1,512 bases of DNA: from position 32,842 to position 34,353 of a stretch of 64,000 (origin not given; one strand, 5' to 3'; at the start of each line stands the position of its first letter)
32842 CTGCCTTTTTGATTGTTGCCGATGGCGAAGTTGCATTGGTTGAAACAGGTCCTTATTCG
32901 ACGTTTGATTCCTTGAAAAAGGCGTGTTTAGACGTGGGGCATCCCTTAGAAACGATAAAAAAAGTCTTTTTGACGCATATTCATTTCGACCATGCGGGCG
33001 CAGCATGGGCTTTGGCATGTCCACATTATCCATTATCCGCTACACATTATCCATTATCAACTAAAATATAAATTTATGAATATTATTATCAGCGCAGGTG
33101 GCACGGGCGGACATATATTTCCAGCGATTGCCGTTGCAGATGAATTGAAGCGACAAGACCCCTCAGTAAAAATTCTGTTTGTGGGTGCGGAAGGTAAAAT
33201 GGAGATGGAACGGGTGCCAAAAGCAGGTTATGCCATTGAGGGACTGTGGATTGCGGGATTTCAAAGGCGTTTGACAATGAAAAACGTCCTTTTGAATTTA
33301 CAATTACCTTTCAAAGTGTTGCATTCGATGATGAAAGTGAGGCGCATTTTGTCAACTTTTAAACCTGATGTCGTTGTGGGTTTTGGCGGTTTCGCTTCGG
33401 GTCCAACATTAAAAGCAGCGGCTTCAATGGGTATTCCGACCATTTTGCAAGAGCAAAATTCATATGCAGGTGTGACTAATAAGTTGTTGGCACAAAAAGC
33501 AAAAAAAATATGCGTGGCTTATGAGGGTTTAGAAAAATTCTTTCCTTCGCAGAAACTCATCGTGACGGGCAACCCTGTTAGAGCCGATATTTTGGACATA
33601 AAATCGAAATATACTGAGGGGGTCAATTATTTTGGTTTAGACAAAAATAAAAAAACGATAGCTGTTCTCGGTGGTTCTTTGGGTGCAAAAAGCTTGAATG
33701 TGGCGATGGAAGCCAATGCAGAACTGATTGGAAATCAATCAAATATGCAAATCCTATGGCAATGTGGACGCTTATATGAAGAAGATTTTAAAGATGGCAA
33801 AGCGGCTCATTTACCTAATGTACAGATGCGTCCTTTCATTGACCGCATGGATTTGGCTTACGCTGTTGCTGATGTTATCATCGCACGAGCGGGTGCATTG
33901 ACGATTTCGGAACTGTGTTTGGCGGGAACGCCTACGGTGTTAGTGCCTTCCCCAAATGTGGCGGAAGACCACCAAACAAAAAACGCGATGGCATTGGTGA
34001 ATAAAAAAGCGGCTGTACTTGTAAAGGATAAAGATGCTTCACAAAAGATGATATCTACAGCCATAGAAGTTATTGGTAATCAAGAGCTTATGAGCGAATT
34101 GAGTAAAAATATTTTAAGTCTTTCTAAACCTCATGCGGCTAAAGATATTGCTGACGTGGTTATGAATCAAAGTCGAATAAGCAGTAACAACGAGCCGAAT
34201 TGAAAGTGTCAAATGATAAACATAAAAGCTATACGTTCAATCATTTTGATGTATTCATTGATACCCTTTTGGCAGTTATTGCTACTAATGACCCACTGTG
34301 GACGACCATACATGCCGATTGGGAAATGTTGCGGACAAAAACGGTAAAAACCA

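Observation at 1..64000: Massively over-represented 10-13 nt motif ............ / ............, resembling a DNA-uptake-sequence-type genomic signature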

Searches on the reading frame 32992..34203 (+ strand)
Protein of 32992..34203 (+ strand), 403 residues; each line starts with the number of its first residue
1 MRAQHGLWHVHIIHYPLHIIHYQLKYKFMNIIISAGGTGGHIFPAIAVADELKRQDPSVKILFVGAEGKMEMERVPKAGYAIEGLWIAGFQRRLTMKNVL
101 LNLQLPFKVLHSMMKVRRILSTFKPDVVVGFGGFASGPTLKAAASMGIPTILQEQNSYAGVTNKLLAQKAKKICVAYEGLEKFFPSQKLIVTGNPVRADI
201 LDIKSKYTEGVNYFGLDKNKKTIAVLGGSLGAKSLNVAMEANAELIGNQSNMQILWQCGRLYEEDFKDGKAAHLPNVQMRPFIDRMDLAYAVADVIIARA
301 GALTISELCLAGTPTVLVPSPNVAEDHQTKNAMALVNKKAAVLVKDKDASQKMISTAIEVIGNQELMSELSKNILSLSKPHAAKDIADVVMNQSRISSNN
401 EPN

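Call 9: search_protein_families(library=pfam, proteins=[window:32992-34203:+])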
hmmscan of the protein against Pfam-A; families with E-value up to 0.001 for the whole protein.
window:32992-34203:+ (403 aa): 4 families
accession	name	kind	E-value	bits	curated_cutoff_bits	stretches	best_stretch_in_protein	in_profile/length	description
PF03033.26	Glyco_transf_28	-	7.7e-35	120.4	26.2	1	31-174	1-138/139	Glycosyltransferase family 28 N-terminal domain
PF04101.22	Glyco_tran_28_C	-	8.8e-33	114.1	22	1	222-374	1-154/166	Glycosyltransferase family 28 C-terminal domain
PF13579.12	Glyco_trans_4_4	-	0.00012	22.9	29.7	1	49-158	11-105/158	Glycosyl transferase 4-like domain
PF13439.12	Glyco_transf_4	-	0.00066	20.2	28.5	0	48-197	11-145/170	Glycosyltransferase Family 4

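Call 31: find_related_loci(query=window:32992-34203:+, collection=metagenome_contigs, flank=10000)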
Query window:32992-34203:+ (403 aa) in metagenome_contigs; peptide patterns used: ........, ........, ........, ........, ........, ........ (x = any residue, [..] = any of these).
600 stretches matched a pattern (row limit reached: there are more); 588 encode a relative of the query (tblastn E <= 1e-3); the best 80 are kept; 80 distinct loci.
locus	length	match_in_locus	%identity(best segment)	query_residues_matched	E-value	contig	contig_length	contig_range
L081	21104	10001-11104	59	25-392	6e-148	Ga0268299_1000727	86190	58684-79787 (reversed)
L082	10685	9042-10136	58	27-395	2e-141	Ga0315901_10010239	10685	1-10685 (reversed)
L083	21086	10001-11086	57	27-392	1e-139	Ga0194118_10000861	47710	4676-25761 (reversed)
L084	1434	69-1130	57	31-390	6e-151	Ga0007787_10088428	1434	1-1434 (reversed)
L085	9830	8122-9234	56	22-391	3e-138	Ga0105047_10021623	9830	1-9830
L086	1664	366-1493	54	13-390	2e-149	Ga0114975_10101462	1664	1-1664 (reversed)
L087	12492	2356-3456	55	22-392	3e-137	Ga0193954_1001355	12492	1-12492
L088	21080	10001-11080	56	27-390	3e-137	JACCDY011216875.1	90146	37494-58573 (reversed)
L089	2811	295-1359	57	31-390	1e-143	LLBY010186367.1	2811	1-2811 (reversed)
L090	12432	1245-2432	51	7-392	2e-136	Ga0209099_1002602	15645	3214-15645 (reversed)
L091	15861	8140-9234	55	26-392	1e-136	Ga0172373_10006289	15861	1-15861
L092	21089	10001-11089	56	25-388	6e-136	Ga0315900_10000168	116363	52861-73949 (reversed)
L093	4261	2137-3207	57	31-391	3e-138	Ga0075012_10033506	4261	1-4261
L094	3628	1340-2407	54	31-393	3e-139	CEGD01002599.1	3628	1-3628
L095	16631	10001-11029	56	41-387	5e-134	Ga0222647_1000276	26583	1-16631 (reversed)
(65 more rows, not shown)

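Call 33: find_homologous_proteins(query=window:32992-34203:+, max_evalue=1e-60)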
Query window:32992-34203:+ (403 aa): 8000 proteins with E <= 1e-60 among 8000 candidates; the best 120 are listed.
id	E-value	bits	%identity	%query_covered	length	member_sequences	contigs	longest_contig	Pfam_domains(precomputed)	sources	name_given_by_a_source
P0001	7.1e-241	817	100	93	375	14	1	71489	PF04101.23,PF03033.27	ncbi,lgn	-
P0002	1.9e-220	749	91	93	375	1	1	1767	PF04101.23,PF03033.27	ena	-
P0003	6.3e-220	748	91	93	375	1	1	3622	PF04101.23,PF03033.27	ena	-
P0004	5.9e-217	738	92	91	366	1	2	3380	PF04101.23,PF13579.13,PF03033.27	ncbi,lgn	-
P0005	1.1e-214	730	91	91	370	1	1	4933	PF04101.23,PF03033.27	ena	-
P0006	4.6e-214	728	90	91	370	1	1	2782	PF04101.23,PF03033.27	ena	-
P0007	1.4e-213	727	89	91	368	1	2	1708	PF04101.23,PF03033.27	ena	-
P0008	3.0e-213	726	85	97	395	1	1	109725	PF04101.23,PF03033.27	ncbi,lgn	-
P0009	5.3e-211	718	89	90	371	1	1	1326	PF04101.23,PF03033.27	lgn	-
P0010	5.2e-210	715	88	91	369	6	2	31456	PF04101.23,PF03033.27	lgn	-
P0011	8.0e-210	714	89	90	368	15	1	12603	PF04101.23,PF03033.27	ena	-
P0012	2.3e-209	713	88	91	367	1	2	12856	PF04101.23,PF03033.27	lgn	-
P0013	1.6e-208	710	89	91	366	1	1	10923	PF04101.23,PF03033.27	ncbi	-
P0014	2.7e-206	703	84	93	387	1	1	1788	PF04101.23,PF03033.27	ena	-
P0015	7.1e-206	701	86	91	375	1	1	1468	PF04101.23,PF03033.27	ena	-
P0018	3.1e-203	693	86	91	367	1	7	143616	PF04101.23,PF03033.27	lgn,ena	-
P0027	1.3e-194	664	82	90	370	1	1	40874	PF04101.23,PF03033.27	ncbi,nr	ncbi:MAG: undecaprenyldiphospho-muramoylpentapeptide beta-N-acetylglucosaminyltransferase [Saprospir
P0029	4.2e-190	650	81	92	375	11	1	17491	PF04101.23,PF02684.22,PF03033.27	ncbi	-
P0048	3.1e-182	624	77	90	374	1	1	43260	PF04101.23,PF03033.27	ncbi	-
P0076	3.1e-176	604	74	93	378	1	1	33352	PF04101.23,PF03033.27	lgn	-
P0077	1.3e-175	602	75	90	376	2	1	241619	PF04101.23,PF03033.27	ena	-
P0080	8.7e-174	596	73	91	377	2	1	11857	PF04101.23,PF13579.13,PF03033.27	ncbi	-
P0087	1.2e-170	585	71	91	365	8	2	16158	PF04101.23,PF13579.13,PF03033.27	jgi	jgi:UDP-N-acetylglucosamine--N-acetylmuramyl-(pentapeptide) pyrophosphoryl-undecaprenol N-acetylgluc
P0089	4.9e-170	583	73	89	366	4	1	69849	PF04101.23,PF03033.27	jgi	jgi:UDP-N-acetylglucosamine--N-acetylmuramyl-(pentapeptide) pyrophosphoryl-undecaprenol N-acetylgluc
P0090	2.4e-169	581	70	91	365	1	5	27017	PF04101.23,PF13579.13,PF03033.27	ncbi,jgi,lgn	jgi:UDP-N-acetylglucosamine--N-acetylmuramyl-(pentapeptide) pyrophosphoryl-undecaprenol N-acetylgluc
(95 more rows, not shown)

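Call 36: find_encoding_contigs(protein=P0001, flank=10000, max_places=4)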
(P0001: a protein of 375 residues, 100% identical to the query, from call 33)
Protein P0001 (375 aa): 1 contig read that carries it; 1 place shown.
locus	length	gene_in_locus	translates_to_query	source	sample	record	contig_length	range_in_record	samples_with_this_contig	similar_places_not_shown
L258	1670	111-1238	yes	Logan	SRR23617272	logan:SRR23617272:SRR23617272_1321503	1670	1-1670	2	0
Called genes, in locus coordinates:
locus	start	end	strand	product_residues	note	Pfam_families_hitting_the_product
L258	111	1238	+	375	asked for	PF03033:Glyco_transf_28, PF04101:Glyco_tran_28_C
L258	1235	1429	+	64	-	-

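Call 52: find_encoding_contigs(protein=P0018, flank=10000, max_places=2)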
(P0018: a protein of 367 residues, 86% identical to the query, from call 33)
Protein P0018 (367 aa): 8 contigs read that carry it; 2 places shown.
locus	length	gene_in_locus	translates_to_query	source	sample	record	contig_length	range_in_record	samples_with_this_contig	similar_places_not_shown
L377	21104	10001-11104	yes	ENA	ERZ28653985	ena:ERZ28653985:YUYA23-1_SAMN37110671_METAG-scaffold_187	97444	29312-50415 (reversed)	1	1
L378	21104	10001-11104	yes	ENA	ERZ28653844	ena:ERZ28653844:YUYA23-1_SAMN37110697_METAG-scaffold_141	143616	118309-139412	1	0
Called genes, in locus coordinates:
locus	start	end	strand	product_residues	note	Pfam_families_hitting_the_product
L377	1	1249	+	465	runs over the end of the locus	PF02784:Orn_Arg_deC_N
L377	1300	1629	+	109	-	-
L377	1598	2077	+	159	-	-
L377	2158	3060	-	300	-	PF02574:S-methyl_trans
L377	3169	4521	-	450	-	PF01510:Amidase_2, PF18962:Por_Secre_tail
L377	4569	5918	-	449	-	-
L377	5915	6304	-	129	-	PF13366:PDDEXK_3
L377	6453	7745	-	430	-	PF21377:MurD_N, PF21799:MurD-like_N, PF08245:Mur_ligase_M, PF02875:Mur_ligase_C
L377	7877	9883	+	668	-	PF04231:Endonuclease_1, PF18962:Por_Secre_tail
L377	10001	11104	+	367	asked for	PF03033:Glyco_transf_28, PF04101:Glyco_tran_28_C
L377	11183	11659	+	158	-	PF03544:TonB_C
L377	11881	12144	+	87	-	PF00166:Cpn10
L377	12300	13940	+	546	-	PF00118:Cpn60_TCP1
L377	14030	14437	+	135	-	-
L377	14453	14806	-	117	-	PF04255:DUF433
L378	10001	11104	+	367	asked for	PF03033:Glyco_transf_28, PF04101:Glyco_tran_28_C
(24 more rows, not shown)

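Call 53: find_encoding_contigs(protein=P0027, flank=10000, max_places=2)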
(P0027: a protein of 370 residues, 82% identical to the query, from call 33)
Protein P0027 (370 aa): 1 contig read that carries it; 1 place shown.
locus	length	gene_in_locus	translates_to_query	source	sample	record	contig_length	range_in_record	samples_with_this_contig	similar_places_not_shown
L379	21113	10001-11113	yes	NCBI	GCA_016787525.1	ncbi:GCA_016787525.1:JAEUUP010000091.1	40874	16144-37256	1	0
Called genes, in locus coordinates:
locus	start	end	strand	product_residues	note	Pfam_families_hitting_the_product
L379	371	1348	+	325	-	PF00268:Ribonuc_red_sm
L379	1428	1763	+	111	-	-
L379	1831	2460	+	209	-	-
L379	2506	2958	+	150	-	PF10604:Polyketide_cyc2 (weak), PF08327:AHSA1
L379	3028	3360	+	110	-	-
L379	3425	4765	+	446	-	PF02661:Fic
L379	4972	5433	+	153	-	PF01797:Y1_Tnp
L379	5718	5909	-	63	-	-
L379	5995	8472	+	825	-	PF03477:ATP-cone, PF00317:Ribonuc_red_lgN, PF02867:Ribonuc_red_lgC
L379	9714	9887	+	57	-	-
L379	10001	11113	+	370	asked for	PF03033:Glyco_transf_28, PF04101:Glyco_tran_28_C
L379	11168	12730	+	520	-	PF00144:Beta-lactamase, PF11954:DUF3471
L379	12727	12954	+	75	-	PF13275:S4_2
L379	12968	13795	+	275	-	PF05175:MTS, PF06325:PrmA (weak), PF13847:Methyltransf_31, PF08242:Methyltransf_12 (weak), PF13649:Methyltransf_25 (weak)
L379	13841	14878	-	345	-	PF14684:Tricorn_C1, PF03572:Peptidase_S41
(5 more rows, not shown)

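Call 54: find_encoding_contigs(protein=P0077, flank=10000, max_places=2)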
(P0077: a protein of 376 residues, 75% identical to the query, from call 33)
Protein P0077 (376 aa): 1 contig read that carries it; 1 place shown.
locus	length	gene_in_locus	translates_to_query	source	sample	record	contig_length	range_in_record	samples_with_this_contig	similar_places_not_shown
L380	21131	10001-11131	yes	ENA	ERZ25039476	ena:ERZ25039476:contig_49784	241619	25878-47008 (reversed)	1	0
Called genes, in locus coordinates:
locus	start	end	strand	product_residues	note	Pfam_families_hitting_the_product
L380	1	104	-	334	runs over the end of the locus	PF19081:Ig_7 (faint)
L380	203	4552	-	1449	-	PF19081:Ig_7 (faint)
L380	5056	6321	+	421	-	PF00953:Glycos_transf_4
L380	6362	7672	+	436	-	PF21377:MurD_N, PF21799:MurD-like_N, PF08245:Mur_ligase_M, PF02875:Mur_ligase_C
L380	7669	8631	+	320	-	PF00487:FA_desaturase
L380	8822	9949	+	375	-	PF01098:FTSW_RODA_SPOVE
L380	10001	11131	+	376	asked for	PF03033:Glyco_transf_28, PF04101:Glyco_tran_28_C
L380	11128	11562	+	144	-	PF00583:Acetyltransf_1, PF13673:Acetyltransf_10 (weak), PF13508:Acetyltransf_7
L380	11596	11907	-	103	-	PF13411:MerR_1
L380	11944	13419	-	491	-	PF02934:GatB_N, PF02637:GatB_Yqey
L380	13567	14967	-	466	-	PF12412:DUF3667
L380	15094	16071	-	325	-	PF01551:Peptidase_M23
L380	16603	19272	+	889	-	PF01411:tRNA-synt_2c, PF07973:tRNA_SAD, PF02272:DHHA1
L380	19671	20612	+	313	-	PF07691:PA14, PF00691:OmpA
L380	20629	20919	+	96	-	-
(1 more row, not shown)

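Call 55: find_encoding_contigs(protein=P0090, flank=10000, max_places=2)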
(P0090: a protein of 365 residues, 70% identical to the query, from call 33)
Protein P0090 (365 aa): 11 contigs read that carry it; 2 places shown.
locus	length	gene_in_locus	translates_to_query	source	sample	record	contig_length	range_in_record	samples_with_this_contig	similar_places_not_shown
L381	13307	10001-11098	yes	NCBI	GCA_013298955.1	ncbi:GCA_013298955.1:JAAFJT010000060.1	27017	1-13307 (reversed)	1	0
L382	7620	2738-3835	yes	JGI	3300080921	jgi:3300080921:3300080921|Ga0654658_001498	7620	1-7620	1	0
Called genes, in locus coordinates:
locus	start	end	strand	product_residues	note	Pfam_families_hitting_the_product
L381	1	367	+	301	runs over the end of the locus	PF01795:Methyltransf_5, PF01728:FtsJ (weak)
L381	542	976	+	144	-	PF19579:FtsL_2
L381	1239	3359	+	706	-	PF03717:PBP_dimer, PF00905:Transpeptidase, PF03793:PASTA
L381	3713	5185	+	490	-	PF01225:Mur_ligase, PF08245:Mur_ligase_M, PF02875:Mur_ligase_C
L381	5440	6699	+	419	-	PF10555:MraY_sig1 (faint), PF00953:Glycos_transf_4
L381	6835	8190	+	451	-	PF21377:MurD_N (faint), PF21799:MurD-like_N, PF08245:Mur_ligase_M, PF02875:Mur_ligase_C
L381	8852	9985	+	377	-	PF01098:FTSW_RODA_SPOVE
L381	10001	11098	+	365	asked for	PF03033:Glyco_transf_28, PF13579:Glyco_trans_4_4 (weak), PF04101:Glyco_tran_28_C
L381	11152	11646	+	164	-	PF12680:SnoaL_2, PF14534:DUF4440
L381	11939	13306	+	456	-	?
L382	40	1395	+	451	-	PF21377:MurD_N (faint), PF21799:MurD-like_N, PF08245:Mur_ligase_M, PF02875:Mur_ligase_C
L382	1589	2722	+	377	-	PF01098:FTSW_RODA_SPOVE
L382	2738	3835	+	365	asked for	PF03033:Glyco_transf_28, PF13579:Glyco_trans_4_4 (weak), PF04101:Glyco_tran_28_C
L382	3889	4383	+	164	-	PF12680:SnoaL_2, PF14534:DUF4440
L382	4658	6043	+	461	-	PF01225:Mur_ligase, PF08245:Mur_ligase_M, PF02875:Mur_ligase_C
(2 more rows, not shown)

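Call 61: list_cluster_members(proteins=[P0001, P0008, P0018, P0027, P0048, P0077, P0090, P0013, P0029])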
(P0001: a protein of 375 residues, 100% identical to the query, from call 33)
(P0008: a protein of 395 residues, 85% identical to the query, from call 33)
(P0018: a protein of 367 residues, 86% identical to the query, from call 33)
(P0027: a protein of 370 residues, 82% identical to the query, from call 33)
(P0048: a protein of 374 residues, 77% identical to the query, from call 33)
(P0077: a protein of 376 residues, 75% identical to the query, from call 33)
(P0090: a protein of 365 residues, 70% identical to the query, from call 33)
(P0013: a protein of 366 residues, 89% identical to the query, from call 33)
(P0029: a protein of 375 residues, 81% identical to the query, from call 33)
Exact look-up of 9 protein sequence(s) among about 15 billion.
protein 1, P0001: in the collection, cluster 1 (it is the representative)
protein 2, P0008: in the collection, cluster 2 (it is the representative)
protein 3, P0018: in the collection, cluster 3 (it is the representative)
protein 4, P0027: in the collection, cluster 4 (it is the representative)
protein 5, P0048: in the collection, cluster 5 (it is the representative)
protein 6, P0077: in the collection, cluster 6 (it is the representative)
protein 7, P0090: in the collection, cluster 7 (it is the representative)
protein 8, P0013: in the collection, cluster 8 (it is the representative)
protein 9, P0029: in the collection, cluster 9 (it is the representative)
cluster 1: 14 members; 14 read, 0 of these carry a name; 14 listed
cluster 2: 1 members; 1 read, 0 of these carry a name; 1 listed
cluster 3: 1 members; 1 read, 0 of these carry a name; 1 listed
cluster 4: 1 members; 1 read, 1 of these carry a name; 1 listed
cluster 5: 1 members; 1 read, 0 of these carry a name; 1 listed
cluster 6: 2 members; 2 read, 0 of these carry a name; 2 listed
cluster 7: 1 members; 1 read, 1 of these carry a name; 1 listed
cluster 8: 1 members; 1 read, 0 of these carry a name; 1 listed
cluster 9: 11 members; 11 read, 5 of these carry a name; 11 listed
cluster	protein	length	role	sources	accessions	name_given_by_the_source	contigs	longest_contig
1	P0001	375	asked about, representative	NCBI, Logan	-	-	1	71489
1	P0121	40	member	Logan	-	-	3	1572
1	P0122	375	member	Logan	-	-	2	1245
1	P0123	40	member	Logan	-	-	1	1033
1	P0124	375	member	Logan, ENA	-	-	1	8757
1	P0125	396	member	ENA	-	-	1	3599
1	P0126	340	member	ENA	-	-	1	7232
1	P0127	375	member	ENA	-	-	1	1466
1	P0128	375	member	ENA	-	-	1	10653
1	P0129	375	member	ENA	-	-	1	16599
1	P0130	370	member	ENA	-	-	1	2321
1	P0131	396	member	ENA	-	-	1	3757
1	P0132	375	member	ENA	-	-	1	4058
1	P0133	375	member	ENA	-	-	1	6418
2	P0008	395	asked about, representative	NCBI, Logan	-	-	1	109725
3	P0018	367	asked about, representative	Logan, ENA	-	-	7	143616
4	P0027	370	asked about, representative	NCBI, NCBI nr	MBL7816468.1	MAG: undecaprenyldiphospho-muramoylpentapeptide beta-N-acetylglucosaminyltransferase ... | undecaprenyldiphospho-muramoylpentapeptide beta-N-acetylglucosaminyltransferase ...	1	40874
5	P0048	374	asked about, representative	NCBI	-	-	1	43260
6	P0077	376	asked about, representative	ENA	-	-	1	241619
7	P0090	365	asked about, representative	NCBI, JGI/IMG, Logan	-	UDP-N-acetylglucosamine--N-acetylmuramyl-(pentapeptide) pyrophosphoryl-undecaprenol ...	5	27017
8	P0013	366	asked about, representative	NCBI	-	-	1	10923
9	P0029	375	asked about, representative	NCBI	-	-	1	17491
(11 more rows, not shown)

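Call 77: find_encoding_contigs(protein=P0089, flank=10000, max_places=1)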
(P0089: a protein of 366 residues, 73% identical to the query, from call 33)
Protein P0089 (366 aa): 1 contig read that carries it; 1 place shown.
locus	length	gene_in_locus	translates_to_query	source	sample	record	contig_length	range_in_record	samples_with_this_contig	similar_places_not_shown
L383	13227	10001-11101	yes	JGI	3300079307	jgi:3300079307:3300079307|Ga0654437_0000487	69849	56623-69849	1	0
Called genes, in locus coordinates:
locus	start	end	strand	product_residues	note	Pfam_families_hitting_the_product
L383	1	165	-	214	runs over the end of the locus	-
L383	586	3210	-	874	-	PF00515:TPR_1 (faint), PF07719:TPR_2 (faint), PF13181:TPR_8 (faint), PF17874:TPR_MalT (faint), PF13424:TPR_12 (weak), PF00512:HisKA, PF02518:HATPase_c, PF00072:Response_reg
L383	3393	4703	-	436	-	PF02689:Herpes_Helicase (faint), PF05970:PIF1, PF13245:AAA_19, PF13604:AAA_30, PF01443:Viral_helicase1 (faint), PF13401:AAA_22, PF13538:UvrD_C_2 (weak)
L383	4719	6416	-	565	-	PF00691:OmpA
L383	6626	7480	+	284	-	-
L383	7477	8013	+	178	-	PF00719:Pyrophosphatase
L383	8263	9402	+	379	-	PF01098:FTSW_RODA_SPOVE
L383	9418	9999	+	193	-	PF27456:NudK_N, PF00293:NUDIX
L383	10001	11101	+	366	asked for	PF03033:Glyco_transf_28, PF04101:Glyco_tran_28_C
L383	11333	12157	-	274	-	PF03544:TonB_C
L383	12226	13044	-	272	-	PF01734:Patatin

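Call 78: find_encoding_contigs(protein=P0076, flank=10000, max_places=1)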
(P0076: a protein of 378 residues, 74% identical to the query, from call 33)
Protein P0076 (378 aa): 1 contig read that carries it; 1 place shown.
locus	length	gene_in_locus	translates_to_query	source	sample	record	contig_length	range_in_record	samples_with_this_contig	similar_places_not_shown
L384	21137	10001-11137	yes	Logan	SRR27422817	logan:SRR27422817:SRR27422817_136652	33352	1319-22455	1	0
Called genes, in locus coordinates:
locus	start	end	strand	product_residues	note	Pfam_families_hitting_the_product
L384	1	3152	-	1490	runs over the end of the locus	?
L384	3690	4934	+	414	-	-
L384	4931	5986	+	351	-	-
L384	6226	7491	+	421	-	PF00953:Glycos_transf_4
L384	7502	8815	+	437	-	PF21377:MurD_N, PF21799:MurD-like_N, PF08245:Mur_ligase_M, PF02875:Mur_ligase_C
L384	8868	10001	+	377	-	PF01098:FTSW_RODA_SPOVE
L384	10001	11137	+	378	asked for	PF03033:Glyco_transf_28, PF04101:Glyco_tran_28_C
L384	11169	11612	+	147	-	PF09832:DUF2059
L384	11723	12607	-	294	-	-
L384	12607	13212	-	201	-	PF04542:Sigma70_r2 (weak)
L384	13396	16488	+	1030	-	PF13424:TPR_12, PF13374:TPR_10 (weak), PF13424:TPR_12, PF00515:TPR_1 (weak), PF13424:TPR_12, PF00515:TPR_1, PF13424:TPR_12, PF12770:CHAT, +11 more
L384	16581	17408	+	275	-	-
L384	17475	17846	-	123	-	PF01850:PIN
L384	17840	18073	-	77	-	-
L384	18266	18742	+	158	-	PF13474:SnoaL_3, PF14534:DUF4440 (weak)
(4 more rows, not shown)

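Call 79: find_encoding_contigs(protein=P0087, flank=10000, max_places=1)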
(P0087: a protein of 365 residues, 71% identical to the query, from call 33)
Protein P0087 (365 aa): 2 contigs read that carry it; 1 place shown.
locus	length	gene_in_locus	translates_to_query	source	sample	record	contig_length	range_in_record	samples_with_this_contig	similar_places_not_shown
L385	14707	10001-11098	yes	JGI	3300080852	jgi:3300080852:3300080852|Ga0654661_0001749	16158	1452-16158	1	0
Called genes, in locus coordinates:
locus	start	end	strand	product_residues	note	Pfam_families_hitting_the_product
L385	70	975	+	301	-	PF01795:Methyltransf_5, PF01728:FtsJ (faint)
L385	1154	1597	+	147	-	PF19579:FtsL_2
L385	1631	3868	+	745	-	PF03717:PBP_dimer, PF00905:Transpeptidase, PF03793:PASTA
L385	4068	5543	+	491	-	PF01225:Mur_ligase, PF08245:Mur_ligase_M, PF02875:Mur_ligase_C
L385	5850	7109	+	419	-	PF00953:Glycos_transf_4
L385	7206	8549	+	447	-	PF21377:MurD_N (faint), PF21799:MurD-like_N, PF08245:Mur_ligase_M, PF02875:Mur_ligase_C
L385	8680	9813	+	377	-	PF01098:FTSW_RODA_SPOVE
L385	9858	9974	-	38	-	-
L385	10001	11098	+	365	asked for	PF03033:Glyco_transf_28, PF13579:Glyco_trans_4_4 (weak), PF04101:Glyco_tran_28_C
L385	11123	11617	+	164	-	PF12680:SnoaL_2, PF14534:DUF4440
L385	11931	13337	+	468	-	PF01225:Mur_ligase, PF08245:Mur_ligase_M, PF02875:Mur_ligase_C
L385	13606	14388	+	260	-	-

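Call 80: find_encoding_contigs(protein=P0080, flank=10000, max_places=1)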
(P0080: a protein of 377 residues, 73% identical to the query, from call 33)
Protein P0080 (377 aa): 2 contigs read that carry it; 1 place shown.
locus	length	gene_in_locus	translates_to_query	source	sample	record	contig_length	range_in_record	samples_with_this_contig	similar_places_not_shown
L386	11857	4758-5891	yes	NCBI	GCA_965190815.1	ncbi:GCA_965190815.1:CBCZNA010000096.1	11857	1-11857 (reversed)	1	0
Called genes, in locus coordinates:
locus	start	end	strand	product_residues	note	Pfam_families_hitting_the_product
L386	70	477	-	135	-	PF14280:DUF4365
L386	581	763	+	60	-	-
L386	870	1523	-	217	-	PF00230:MIP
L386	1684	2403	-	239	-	PF10677:DUF2490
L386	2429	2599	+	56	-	-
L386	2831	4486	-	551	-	PF00890:FAD_binding_2 (weak), PF01266:DAO, PF12831:FAD_oxidored, PF16901:DAO_C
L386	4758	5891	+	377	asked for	PF03033:Glyco_transf_28, PF13579:Glyco_trans_4_4 (weak), PF04101:Glyco_tran_28_C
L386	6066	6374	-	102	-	-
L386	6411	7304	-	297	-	PF12784:PDDEXK_2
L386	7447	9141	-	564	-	-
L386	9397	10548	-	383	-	PF13679:Methyltransf_32, PF05206:TRM13 (weak), PF13847:Methyltransf_31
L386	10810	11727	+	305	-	PF00294:PfkB, PF08543:Phos_pyr_kin (weak)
